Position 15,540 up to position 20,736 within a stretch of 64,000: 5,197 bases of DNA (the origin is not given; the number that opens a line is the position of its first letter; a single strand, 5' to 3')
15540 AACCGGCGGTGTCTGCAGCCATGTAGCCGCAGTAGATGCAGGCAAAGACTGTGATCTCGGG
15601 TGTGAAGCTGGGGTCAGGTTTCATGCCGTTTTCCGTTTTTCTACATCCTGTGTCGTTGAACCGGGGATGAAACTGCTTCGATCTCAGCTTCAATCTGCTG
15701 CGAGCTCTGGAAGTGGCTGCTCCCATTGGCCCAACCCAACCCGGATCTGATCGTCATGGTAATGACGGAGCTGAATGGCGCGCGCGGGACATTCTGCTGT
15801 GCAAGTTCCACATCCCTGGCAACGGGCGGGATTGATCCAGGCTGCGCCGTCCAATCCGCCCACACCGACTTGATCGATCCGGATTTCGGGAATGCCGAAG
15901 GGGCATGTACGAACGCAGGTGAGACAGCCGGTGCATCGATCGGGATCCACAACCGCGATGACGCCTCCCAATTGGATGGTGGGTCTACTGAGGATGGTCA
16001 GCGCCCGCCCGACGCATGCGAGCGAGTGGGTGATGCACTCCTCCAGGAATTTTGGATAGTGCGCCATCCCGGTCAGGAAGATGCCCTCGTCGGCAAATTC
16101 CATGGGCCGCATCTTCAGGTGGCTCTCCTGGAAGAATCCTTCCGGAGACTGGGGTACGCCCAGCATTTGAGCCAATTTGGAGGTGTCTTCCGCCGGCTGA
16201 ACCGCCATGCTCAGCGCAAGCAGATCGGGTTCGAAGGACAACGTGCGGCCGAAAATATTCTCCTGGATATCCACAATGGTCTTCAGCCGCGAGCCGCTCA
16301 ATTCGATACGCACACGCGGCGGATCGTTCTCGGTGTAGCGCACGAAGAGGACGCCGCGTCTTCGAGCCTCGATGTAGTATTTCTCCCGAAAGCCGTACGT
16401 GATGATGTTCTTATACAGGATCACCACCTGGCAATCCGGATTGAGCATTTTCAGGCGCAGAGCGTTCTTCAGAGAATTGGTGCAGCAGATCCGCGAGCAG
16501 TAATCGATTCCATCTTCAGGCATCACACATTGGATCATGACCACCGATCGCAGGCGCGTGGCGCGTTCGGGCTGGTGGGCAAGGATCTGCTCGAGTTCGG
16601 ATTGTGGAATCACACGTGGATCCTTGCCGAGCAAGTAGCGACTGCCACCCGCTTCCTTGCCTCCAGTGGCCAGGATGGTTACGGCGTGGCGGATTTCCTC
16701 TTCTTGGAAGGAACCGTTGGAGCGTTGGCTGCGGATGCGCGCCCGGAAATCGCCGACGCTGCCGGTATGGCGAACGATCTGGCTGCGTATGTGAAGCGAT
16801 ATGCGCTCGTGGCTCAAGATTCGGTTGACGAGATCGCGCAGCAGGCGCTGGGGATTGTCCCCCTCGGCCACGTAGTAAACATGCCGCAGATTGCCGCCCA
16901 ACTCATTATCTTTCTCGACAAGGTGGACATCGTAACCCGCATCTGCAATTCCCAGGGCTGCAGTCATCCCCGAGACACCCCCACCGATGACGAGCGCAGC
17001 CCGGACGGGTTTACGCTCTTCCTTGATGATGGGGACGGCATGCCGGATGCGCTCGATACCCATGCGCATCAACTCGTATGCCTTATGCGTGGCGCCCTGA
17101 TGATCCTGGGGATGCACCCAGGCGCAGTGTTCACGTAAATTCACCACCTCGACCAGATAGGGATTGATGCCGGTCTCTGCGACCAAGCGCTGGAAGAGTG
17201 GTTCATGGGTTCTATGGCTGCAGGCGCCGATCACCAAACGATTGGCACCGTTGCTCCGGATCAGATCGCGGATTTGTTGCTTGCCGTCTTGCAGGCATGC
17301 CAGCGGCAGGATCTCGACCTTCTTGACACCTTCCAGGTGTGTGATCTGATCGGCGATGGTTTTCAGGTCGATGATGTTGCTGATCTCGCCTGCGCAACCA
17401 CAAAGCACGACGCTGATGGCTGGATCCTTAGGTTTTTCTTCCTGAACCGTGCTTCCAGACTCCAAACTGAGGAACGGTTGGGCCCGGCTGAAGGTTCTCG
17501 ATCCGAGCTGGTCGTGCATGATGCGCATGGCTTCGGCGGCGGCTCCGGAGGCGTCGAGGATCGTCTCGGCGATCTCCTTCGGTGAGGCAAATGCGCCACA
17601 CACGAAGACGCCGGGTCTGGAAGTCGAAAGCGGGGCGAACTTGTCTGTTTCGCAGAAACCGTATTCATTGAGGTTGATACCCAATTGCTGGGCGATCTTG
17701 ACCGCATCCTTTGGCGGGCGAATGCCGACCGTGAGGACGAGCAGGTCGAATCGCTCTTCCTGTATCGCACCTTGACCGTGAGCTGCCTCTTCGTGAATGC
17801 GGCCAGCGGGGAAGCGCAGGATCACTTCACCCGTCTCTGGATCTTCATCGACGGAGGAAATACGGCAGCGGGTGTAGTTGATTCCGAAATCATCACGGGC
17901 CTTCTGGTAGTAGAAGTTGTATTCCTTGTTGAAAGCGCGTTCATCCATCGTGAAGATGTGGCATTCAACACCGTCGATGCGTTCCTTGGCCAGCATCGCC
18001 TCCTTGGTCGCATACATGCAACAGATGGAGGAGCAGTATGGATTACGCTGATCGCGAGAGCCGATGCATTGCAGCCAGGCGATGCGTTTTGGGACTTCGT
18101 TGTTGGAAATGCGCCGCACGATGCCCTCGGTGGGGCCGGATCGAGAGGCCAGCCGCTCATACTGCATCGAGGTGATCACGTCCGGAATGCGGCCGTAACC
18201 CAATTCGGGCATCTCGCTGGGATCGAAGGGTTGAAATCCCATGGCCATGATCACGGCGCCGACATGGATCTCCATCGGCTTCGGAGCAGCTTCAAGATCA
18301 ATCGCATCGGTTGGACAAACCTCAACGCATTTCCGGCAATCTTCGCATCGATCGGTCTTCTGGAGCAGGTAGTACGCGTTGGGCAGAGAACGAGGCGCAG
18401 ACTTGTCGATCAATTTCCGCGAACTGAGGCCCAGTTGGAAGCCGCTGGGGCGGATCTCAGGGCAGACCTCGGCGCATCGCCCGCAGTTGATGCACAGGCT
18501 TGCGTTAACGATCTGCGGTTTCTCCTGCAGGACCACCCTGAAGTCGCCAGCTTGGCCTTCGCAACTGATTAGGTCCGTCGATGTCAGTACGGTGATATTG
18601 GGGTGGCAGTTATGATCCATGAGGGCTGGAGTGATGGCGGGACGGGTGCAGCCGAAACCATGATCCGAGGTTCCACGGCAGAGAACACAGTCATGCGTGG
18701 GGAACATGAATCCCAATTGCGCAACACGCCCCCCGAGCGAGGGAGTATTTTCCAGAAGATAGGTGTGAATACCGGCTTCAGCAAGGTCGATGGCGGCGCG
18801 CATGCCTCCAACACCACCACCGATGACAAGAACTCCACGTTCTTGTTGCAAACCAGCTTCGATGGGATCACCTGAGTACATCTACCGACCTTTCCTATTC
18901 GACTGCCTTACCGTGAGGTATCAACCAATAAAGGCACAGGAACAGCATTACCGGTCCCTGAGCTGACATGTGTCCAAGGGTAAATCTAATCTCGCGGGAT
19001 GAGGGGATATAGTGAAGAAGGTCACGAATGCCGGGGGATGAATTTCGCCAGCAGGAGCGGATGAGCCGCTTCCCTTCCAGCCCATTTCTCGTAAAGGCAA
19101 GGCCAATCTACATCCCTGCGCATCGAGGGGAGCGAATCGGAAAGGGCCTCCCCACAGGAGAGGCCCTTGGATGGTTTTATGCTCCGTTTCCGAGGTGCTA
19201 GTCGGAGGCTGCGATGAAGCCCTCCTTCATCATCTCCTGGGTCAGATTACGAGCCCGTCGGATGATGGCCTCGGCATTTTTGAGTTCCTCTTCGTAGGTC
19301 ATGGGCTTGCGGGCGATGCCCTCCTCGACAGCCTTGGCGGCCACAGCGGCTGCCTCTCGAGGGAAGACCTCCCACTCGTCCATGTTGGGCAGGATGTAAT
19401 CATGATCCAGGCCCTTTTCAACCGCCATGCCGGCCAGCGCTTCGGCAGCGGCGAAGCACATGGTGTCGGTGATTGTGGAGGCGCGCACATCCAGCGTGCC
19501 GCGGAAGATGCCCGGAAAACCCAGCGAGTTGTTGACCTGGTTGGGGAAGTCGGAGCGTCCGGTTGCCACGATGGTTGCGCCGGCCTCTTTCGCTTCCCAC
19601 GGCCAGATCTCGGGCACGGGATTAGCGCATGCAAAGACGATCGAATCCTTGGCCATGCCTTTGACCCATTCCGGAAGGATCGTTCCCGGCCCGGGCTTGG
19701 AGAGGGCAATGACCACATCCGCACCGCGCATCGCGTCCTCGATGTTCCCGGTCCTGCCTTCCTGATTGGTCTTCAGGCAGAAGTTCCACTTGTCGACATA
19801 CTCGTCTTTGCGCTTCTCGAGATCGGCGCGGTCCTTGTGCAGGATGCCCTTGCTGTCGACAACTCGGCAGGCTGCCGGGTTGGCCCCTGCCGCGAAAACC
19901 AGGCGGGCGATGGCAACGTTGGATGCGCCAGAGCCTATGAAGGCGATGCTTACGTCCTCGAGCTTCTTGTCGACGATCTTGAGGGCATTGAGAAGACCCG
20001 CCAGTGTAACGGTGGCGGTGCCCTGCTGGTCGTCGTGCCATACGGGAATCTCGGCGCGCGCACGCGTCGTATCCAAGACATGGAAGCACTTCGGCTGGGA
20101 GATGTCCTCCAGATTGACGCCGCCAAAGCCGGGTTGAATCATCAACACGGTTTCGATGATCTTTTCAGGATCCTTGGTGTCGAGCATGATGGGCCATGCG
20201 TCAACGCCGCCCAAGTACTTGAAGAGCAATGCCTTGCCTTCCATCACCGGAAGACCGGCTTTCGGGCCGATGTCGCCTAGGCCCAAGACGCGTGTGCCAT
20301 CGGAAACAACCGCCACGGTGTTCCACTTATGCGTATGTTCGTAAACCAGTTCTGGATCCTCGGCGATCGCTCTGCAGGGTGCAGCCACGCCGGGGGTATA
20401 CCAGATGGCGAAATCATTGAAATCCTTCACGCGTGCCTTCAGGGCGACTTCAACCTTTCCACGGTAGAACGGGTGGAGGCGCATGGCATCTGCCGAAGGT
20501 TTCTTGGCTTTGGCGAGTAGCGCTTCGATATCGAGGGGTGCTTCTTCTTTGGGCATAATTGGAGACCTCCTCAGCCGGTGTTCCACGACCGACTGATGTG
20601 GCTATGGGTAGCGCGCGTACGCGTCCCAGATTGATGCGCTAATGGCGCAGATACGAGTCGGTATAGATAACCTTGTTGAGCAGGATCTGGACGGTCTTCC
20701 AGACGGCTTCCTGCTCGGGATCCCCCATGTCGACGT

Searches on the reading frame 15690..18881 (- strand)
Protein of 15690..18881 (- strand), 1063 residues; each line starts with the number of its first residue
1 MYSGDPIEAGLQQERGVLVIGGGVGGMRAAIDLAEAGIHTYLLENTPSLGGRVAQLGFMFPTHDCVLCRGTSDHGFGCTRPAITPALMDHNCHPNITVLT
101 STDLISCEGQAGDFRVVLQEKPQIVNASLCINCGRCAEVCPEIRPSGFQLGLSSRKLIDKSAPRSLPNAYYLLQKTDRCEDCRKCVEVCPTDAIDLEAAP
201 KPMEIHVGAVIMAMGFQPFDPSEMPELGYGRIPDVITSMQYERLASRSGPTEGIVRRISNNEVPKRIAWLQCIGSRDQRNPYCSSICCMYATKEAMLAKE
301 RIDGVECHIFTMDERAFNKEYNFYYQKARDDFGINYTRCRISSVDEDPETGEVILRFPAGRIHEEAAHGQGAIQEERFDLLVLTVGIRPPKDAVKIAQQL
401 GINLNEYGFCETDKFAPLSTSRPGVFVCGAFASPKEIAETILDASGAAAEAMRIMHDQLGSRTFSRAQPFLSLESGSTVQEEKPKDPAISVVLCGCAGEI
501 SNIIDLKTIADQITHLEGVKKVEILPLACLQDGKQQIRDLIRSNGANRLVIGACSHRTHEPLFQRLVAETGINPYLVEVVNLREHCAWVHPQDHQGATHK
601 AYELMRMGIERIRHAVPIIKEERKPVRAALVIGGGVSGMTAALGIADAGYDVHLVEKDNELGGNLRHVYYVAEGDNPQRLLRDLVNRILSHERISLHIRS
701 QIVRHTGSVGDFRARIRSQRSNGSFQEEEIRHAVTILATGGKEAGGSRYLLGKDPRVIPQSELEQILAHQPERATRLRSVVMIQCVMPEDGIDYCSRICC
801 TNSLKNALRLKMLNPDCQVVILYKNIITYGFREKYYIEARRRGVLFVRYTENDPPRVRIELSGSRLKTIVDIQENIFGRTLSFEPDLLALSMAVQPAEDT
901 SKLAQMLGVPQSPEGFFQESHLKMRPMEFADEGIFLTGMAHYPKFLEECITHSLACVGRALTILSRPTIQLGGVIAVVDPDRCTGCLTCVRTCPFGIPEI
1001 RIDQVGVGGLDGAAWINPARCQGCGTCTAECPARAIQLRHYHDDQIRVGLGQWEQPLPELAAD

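Call 30: search_protein_families(library=pfam, proteins=[window:15690-18881:-], max_evalue=0.00001)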
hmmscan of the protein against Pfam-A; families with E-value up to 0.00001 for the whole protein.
window:15690-18881:- (1063 aa): 20 families
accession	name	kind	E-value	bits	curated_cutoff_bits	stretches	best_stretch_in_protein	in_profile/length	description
PF00037.32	Fer4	-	1.5e-23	82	21.1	1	977-997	2-22/24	4Fe-4S binding domain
PF07992.20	Pyr_redox_2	-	5.6e-21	75.7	26.1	1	204-439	97-282/291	Pyridine nucleotide-disulphide oxidoreductase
PF13237.11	Fer4_10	-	3e-18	65.9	25.5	1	125-190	4-53/53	4Fe-4S dicluster domain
PF12797.12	Fer4_2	-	4.5e-17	61.2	24.5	0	123-142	3-22/22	4Fe-4S binding domain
PF12831.13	FAD_oxidored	-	1.5e-16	61.2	27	2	630-667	3-40/416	FAD dependent oxidoreductase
PF12837.12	Fer4_6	-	2.2e-16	59.3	25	1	975-997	1-23/24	4Fe-4S binding domain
PF13450.12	NAD_binding_8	-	4.1e-14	53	21.9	1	631-667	1-37/68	NAD(P)-binding Rossmann-like domain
PF00890.30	FAD_binding_2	-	4.5e-13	49.6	20.4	2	630-665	3-38/414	FAD binding domain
PF13187.11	Fer4_9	-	5.6e-13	49.1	27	2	982-1036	1-52/52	4Fe-4S dicluster domain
PF12838.12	Fer4_7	-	1.2e-12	48.5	27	0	130-193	2-52/52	4Fe-4S dicluster domain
PF13183.11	Fer4_8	-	1.1e-11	45.5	27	1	127-191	2-66/68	4Fe-4S dicluster domain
PF14697.11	Fer4_21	-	2.3e-10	40.9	35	0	125-195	3-58/59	4Fe-4S dicluster domain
PF01266.30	DAO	-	8.6e-09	35.8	27.9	0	630-663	3-37/353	FAD dependent oxidoreductase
PF03486.20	HI0933_like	-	2.6e-08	34.1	50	0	629-665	3-39/244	HI0933-like protein Rossmann domain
PF13484.11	Fer4_16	-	7.4e-08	33.5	30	0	178-197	1-20/66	4Fe-4S double cluster binding domain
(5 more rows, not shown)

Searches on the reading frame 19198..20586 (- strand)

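Call 9: search_protein_families(library=pfam, proteins=[window:19198-20586:-], max_evalue=0.00001)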
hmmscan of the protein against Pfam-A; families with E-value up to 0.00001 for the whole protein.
window:19198-20586:- (462 aa): 2 families
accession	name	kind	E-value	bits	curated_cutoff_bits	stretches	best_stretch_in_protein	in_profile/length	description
PF00390.24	malic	-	5.3e-28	98.5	23.1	1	44-173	3-180/182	Malic enzyme, N-terminal domain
PF03949.21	Malic_M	-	1.9e-25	90.1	23.5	1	188-415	2-253/258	Malic enzyme, NAD binding domain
